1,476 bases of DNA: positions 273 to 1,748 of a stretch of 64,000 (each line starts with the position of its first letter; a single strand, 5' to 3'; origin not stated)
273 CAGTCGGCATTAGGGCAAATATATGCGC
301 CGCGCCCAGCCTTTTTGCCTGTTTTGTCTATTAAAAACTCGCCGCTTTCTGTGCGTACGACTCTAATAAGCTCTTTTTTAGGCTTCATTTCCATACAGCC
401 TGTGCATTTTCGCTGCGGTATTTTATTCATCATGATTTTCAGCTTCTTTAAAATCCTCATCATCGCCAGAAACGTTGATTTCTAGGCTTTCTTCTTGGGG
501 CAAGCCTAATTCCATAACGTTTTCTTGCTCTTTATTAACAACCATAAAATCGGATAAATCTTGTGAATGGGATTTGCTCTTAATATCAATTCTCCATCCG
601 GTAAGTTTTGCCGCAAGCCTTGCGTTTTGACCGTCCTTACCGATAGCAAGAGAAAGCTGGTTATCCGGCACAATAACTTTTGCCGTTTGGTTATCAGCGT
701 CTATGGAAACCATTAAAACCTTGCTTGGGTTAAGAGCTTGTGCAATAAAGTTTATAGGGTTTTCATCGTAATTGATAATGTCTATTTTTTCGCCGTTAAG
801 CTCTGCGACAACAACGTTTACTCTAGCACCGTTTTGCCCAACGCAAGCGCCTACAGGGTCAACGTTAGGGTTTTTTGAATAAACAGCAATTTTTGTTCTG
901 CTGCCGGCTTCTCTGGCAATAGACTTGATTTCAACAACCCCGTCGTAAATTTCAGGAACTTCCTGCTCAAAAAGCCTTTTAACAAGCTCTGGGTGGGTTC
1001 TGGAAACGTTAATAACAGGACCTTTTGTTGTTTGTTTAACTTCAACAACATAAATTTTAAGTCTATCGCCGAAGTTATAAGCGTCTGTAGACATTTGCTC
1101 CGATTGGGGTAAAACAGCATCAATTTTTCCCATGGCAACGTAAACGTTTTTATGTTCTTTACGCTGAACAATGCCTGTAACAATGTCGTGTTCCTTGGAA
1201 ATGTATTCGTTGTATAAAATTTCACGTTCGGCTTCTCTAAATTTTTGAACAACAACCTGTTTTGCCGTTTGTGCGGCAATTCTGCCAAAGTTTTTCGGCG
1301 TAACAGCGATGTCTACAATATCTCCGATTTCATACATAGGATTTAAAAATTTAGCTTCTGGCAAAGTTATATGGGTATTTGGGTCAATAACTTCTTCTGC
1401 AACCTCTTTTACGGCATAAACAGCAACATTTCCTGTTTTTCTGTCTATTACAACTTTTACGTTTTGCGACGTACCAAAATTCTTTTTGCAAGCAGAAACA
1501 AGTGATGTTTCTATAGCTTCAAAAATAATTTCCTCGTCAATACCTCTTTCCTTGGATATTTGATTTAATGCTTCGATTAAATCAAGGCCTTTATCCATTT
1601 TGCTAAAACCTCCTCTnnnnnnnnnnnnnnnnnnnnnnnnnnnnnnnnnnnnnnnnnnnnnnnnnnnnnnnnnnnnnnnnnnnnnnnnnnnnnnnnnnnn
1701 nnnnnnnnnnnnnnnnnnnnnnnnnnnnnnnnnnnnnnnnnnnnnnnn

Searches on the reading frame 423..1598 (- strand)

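Call 53: search_protein_families(library=pfam, proteins=[window:423-1598:-], max_evalue=0.00001)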
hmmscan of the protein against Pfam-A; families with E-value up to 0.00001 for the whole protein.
window:423-1598:- (391 aa): 3 families
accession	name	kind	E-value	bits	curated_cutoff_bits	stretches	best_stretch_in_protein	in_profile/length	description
PF08529.16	NusA_N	-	3.2e-44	150.4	23.8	1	6-126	1-119/119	NusA N-terminal domain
PF13184.12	KH_5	-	9.2e-29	99.8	27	1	231-299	1-69/69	NusA-like KH domain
PF00575.29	S1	-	2e-08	34.9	22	1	135-198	3-73/74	S1 RNA binding domain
